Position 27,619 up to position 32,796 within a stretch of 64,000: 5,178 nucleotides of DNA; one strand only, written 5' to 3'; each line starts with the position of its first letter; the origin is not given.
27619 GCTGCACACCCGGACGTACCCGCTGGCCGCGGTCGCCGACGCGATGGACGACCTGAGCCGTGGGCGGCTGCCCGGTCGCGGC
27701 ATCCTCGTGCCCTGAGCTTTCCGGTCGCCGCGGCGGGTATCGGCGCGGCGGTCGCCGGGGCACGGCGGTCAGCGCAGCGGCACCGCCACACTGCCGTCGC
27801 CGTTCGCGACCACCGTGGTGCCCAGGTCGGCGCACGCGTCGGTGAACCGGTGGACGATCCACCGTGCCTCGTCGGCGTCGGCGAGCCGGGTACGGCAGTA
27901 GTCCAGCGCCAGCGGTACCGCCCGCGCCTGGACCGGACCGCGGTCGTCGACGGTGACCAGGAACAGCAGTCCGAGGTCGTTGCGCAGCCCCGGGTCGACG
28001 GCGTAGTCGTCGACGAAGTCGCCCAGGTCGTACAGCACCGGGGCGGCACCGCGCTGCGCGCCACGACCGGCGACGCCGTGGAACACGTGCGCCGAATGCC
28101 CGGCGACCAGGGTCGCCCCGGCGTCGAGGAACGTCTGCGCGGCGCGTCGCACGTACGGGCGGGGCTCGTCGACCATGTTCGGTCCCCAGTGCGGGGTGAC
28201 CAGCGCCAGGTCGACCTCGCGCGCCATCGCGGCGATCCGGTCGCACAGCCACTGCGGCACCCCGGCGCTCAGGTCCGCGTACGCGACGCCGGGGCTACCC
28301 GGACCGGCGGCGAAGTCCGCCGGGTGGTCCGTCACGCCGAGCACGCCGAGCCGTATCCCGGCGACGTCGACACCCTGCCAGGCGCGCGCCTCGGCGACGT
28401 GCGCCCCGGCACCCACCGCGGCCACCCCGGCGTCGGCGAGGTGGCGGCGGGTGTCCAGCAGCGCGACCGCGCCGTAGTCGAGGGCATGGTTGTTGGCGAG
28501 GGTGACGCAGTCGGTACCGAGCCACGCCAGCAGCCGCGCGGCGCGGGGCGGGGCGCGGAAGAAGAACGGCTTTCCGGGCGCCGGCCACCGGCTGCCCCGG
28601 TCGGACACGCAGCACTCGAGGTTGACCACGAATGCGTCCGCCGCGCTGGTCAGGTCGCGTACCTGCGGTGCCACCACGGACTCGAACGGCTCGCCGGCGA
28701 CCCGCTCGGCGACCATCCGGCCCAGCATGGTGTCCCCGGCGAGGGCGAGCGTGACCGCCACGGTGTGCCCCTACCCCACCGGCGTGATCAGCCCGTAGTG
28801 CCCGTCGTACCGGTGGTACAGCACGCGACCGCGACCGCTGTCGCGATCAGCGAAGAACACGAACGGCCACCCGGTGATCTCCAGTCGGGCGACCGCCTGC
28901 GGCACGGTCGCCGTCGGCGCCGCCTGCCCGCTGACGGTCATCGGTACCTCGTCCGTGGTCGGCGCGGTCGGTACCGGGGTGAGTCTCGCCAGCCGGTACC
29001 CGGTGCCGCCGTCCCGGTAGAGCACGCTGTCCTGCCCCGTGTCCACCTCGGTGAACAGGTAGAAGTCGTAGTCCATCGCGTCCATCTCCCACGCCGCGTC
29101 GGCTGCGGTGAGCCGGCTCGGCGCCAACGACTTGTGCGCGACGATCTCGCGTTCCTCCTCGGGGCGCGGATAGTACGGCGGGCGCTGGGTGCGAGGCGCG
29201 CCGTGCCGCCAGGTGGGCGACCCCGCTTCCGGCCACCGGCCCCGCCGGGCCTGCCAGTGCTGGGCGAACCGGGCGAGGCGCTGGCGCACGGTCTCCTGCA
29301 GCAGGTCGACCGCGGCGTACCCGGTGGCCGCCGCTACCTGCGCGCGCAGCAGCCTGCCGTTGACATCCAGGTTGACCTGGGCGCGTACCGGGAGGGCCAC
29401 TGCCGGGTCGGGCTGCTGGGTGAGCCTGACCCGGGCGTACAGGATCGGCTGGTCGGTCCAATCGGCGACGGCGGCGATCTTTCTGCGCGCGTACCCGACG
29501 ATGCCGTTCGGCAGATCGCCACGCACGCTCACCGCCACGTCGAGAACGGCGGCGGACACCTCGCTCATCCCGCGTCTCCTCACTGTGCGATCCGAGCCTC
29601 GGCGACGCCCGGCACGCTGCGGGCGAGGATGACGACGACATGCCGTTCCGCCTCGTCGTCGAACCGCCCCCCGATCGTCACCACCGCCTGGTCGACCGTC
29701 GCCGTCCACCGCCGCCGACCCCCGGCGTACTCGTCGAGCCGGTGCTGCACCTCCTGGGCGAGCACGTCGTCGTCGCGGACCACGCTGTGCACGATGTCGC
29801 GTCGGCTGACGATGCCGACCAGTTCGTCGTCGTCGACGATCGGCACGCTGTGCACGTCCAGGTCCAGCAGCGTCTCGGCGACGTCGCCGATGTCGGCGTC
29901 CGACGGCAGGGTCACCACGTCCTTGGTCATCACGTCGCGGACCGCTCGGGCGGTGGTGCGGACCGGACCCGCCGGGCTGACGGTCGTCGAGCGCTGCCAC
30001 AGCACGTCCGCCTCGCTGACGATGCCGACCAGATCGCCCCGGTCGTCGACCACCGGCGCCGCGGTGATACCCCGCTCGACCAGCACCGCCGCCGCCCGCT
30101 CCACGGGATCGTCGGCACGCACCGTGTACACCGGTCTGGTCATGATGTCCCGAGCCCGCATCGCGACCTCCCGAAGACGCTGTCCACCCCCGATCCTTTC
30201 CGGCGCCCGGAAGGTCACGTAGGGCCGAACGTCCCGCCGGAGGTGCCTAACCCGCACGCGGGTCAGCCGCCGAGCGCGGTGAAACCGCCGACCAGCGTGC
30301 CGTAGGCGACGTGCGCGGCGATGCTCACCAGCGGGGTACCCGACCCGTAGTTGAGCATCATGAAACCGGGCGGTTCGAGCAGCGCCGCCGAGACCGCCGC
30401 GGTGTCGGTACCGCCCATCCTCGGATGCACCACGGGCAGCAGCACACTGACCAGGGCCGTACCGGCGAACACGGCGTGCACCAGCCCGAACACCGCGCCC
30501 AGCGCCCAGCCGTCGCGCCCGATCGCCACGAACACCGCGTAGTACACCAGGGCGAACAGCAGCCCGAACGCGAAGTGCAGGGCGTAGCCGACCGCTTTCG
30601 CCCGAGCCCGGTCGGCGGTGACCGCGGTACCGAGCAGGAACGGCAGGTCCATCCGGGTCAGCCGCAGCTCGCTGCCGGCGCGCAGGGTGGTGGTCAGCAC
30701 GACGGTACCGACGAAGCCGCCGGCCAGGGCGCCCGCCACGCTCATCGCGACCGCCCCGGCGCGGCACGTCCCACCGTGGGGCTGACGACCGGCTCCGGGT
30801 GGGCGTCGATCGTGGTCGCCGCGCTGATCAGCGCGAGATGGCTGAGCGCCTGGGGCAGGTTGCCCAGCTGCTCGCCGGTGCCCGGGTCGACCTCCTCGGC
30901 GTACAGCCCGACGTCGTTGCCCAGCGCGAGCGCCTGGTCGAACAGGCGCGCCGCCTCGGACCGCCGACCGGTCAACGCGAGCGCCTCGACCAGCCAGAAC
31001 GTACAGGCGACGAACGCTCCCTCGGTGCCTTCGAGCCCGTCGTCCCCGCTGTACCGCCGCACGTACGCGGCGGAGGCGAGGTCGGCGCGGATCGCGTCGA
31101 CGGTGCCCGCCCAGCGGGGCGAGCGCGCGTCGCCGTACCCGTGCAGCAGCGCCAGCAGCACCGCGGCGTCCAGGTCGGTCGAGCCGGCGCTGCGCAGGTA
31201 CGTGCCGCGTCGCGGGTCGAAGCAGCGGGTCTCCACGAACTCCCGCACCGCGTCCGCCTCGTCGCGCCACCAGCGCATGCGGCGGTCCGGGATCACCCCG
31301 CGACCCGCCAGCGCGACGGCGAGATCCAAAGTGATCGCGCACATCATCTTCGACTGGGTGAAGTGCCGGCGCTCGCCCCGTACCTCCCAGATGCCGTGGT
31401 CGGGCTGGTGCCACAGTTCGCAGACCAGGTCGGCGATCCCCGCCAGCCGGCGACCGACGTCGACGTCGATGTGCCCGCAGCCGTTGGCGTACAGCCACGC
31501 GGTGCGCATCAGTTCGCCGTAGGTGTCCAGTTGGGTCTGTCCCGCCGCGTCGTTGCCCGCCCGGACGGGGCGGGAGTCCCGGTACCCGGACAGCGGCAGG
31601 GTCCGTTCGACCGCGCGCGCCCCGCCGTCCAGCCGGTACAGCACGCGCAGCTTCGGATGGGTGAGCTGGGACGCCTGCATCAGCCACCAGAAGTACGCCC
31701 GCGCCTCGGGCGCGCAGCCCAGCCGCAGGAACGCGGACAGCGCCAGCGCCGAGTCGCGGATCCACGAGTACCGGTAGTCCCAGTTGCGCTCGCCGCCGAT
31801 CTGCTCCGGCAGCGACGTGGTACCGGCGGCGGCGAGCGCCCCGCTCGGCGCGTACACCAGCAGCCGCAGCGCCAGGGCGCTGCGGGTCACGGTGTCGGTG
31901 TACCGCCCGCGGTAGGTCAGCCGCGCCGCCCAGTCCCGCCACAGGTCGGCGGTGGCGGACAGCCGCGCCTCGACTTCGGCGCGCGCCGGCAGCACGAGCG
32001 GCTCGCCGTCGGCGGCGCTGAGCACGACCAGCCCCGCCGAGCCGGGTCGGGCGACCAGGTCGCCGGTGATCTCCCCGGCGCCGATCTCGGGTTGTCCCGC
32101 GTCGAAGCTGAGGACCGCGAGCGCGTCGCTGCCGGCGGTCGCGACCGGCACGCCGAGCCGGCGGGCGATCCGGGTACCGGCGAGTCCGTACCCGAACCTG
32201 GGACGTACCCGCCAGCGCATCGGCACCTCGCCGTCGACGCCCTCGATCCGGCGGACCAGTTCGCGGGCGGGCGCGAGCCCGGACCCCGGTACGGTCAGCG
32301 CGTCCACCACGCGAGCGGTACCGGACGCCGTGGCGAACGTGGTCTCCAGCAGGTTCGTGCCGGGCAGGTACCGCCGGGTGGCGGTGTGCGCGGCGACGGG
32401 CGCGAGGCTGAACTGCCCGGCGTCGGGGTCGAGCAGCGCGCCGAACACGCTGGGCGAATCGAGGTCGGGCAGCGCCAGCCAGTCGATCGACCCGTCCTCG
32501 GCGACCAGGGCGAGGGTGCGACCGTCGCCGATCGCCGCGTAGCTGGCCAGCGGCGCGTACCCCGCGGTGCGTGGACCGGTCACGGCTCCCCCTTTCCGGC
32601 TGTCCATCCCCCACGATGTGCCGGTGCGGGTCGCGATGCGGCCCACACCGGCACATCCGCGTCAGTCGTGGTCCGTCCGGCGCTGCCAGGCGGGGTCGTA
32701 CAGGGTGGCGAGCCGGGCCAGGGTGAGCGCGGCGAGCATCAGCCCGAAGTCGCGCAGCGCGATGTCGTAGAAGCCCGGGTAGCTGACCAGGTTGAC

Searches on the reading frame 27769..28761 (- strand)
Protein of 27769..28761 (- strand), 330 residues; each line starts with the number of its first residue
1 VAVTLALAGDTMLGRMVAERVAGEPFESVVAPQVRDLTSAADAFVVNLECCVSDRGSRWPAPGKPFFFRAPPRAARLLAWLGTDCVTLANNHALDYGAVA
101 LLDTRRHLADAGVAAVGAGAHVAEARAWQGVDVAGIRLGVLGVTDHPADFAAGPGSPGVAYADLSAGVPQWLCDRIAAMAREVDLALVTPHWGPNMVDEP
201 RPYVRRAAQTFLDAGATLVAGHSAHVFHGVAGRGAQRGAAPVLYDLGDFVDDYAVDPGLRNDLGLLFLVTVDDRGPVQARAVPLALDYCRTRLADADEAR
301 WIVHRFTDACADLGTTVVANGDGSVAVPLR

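Call 72: search_protein_families(library=pfam, proteins=[window:27769-28761:-], max_evalue=0.001)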
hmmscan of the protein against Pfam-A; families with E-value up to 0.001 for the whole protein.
window:27769-28761:- (330 aa): 1 family
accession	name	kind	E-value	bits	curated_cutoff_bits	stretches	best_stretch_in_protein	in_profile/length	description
PF09587.15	PGA_cap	-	3.2e-53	181.3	27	1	4-253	1-255/255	Bacterial capsule synthesis protein PGA_cap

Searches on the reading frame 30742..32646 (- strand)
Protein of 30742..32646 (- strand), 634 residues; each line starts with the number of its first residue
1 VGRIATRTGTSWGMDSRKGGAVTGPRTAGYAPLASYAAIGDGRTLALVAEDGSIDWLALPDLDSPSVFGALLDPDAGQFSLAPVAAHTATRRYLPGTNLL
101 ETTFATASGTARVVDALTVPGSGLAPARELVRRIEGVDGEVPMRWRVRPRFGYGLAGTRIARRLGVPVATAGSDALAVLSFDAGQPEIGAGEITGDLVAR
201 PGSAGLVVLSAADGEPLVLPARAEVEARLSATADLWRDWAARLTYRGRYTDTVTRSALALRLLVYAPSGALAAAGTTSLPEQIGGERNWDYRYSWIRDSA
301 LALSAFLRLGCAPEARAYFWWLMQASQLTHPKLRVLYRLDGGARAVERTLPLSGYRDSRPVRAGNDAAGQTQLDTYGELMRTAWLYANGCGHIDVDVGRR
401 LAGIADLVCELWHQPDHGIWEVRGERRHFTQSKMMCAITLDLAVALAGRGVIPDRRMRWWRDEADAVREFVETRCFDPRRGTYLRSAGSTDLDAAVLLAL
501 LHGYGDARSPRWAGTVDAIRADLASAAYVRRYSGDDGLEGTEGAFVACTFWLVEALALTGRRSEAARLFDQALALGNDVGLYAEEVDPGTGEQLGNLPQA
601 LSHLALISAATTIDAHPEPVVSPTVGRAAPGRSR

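Call 30: search_protein_families(library=pfam, proteins=[window:30742-32646:-], max_evalue=0.001)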
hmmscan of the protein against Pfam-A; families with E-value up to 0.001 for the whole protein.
window:30742-32646:- (634 aa): 2 families
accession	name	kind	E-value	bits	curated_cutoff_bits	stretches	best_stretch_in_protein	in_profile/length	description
PF00723.27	Glyco_hydro_15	-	5e-61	207.3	22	1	247-610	1-426/427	Glycosyl hydrolases family 15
PF19291.4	TREH_N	-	7.3e-13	48.7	23.1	1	32-162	14-137/211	Trehalase-like, N-terminal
